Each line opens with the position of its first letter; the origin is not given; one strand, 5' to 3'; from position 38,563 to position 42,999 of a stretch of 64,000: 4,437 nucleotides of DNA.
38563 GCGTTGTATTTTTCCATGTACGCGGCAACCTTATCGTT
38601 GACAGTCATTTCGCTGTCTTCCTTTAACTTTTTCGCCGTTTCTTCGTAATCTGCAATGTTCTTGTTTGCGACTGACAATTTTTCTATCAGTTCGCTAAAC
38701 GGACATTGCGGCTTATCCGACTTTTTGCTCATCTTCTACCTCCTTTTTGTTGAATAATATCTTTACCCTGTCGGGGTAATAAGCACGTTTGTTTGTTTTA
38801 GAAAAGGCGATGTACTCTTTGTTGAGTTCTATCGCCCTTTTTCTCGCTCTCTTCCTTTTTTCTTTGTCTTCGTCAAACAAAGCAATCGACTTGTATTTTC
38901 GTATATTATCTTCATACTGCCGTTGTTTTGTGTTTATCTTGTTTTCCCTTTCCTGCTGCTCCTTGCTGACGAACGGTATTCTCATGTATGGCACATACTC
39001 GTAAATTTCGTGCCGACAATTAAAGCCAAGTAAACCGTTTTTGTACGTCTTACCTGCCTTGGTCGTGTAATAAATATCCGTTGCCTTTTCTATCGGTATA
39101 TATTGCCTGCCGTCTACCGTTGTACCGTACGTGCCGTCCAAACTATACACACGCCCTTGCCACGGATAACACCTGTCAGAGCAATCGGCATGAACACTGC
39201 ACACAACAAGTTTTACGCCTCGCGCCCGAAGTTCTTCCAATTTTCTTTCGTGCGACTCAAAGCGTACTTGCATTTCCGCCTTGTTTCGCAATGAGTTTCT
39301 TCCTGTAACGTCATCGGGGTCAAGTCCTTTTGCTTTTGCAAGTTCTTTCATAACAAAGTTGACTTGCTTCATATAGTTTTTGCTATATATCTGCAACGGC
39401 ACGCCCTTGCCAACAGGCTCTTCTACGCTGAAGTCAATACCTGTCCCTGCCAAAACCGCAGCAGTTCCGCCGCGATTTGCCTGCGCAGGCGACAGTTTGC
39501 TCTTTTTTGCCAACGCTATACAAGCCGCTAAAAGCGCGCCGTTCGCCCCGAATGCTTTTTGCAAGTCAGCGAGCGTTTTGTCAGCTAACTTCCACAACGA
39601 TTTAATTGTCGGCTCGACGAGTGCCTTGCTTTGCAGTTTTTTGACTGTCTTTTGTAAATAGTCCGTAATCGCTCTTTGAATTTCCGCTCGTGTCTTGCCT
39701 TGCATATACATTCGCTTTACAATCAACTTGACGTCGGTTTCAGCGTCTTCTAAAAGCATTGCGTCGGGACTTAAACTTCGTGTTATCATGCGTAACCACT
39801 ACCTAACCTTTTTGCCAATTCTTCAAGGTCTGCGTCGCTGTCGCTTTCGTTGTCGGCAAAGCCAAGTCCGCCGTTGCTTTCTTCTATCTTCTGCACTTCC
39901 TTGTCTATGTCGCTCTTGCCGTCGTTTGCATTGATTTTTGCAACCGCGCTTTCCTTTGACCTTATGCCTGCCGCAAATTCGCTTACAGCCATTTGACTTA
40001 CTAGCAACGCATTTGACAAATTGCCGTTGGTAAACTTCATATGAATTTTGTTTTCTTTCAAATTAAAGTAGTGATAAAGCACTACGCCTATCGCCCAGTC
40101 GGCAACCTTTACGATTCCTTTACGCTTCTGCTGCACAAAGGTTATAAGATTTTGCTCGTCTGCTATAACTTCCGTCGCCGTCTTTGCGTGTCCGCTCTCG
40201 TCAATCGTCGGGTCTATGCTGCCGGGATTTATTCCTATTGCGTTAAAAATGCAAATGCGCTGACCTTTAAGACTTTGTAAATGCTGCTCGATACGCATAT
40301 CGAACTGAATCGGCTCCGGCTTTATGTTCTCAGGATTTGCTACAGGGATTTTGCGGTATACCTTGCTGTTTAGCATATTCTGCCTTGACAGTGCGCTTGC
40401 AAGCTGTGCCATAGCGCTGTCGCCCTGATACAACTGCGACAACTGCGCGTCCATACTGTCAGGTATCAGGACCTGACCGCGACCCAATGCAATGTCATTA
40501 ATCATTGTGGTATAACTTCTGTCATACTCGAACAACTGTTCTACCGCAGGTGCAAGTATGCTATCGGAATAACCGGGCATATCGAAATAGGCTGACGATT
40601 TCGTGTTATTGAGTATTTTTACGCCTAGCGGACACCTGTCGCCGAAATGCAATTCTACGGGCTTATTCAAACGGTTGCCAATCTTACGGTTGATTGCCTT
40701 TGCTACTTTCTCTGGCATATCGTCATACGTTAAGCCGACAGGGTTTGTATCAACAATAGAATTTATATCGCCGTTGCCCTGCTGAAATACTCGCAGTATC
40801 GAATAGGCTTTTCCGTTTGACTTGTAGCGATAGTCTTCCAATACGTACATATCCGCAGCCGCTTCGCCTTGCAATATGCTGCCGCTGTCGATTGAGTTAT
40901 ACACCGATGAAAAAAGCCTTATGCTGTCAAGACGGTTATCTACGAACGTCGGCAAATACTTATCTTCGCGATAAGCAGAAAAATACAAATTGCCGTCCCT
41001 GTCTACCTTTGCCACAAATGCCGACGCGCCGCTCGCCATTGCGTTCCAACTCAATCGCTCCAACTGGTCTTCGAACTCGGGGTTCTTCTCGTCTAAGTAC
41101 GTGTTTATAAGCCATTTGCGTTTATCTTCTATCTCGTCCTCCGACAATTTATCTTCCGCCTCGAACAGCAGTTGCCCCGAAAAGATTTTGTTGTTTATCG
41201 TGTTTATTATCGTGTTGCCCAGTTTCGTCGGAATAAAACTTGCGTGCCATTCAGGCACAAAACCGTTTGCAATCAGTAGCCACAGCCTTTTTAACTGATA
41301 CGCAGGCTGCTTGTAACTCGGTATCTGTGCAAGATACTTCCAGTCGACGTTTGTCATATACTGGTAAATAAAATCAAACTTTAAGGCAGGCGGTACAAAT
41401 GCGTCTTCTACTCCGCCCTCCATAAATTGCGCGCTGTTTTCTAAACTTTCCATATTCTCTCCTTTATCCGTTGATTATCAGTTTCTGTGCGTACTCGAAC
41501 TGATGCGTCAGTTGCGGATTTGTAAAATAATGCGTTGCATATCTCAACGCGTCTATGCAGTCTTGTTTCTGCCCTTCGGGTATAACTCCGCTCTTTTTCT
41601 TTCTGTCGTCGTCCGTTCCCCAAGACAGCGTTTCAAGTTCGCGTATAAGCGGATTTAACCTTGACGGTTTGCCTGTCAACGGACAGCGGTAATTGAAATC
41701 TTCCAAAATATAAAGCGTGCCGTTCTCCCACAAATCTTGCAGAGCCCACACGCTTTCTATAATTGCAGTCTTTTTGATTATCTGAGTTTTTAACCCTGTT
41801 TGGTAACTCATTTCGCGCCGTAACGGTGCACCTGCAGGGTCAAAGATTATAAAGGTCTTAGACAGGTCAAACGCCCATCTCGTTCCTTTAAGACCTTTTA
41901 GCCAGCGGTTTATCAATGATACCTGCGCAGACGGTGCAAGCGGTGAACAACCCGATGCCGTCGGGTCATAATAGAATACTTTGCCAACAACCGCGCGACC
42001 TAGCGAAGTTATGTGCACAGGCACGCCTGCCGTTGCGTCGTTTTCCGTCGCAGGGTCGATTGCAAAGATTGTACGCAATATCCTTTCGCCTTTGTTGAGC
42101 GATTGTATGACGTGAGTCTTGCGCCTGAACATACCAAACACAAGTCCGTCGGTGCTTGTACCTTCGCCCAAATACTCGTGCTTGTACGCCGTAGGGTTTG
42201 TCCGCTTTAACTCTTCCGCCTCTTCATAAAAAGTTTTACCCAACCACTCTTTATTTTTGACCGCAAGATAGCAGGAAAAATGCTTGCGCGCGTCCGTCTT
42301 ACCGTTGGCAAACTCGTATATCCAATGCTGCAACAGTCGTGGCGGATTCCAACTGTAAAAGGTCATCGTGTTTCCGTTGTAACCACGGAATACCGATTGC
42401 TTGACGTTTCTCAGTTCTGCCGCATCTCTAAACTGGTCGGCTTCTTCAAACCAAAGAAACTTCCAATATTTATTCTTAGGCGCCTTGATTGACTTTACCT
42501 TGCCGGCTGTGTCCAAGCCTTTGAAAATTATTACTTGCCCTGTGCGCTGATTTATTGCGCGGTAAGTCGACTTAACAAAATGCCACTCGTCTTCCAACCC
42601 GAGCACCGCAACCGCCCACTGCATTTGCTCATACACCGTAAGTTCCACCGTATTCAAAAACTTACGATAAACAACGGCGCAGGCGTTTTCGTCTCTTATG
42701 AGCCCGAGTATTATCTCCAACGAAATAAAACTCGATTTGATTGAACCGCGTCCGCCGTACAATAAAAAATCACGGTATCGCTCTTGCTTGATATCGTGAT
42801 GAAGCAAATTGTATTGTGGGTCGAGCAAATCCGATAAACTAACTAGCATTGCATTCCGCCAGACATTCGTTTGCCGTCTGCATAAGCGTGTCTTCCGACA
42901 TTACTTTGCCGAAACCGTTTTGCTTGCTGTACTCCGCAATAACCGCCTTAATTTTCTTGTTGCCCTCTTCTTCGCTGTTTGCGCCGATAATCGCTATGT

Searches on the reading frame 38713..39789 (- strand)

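Call 75: search_protein_families(library=pfam, proteins=[window:38713-39789:-], max_evalue=0.001)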
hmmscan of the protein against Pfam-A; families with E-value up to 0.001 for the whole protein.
window:38713-39789:- (358 aa): 1 family
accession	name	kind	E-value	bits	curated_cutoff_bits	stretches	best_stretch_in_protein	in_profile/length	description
PF06152.16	Phage_min_cap2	-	2.2e-18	66.8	26.3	1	185-324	212-359/366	Phage minor capsid protein 2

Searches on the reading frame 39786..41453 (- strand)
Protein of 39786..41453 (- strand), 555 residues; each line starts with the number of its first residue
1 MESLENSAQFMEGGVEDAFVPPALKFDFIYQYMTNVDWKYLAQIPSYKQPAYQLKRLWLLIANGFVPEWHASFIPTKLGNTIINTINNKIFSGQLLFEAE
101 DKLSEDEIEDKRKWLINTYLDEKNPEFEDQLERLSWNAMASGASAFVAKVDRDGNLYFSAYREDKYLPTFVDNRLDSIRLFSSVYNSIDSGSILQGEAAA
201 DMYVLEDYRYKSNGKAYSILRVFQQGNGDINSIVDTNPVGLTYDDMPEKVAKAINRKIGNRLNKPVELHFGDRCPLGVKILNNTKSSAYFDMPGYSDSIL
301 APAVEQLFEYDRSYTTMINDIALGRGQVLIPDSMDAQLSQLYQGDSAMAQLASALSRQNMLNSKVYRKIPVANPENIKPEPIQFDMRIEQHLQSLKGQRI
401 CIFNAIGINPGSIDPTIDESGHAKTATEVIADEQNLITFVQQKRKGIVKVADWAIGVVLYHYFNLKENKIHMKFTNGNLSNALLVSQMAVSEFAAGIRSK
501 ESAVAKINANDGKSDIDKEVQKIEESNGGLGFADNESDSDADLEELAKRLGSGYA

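Call 75: search_protein_families(library=pfam, proteins=[window:39786-41453:-], max_evalue=0.001)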
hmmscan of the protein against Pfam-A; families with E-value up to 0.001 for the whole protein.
window:39786-41453:- (555 aa): 1 family
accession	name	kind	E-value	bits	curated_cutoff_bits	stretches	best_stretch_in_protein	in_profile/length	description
PF05133.19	SPP1_portal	-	5.4e-10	39.3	25.5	1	73-525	42-408/416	Phage portal protein, SPP1 Gp6-like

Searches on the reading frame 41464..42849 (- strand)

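Call 75: search_protein_families(library=pfam, proteins=[window:41464-42849:-], max_evalue=0.001)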
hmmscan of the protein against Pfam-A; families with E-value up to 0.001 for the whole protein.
window:41464-42849:- (461 aa): 2 families
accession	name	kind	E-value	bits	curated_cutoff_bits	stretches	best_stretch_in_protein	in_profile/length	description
PF04466.19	Terminase_3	-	5.3e-32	111.5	23.2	1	28-229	5-201/201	Phage terminase large subunit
PF03237.21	Terminase_6N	-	4.1e-05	23.8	22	1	91-240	63-210/215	Terminase large subunit, T4likevirus-type, N-terminal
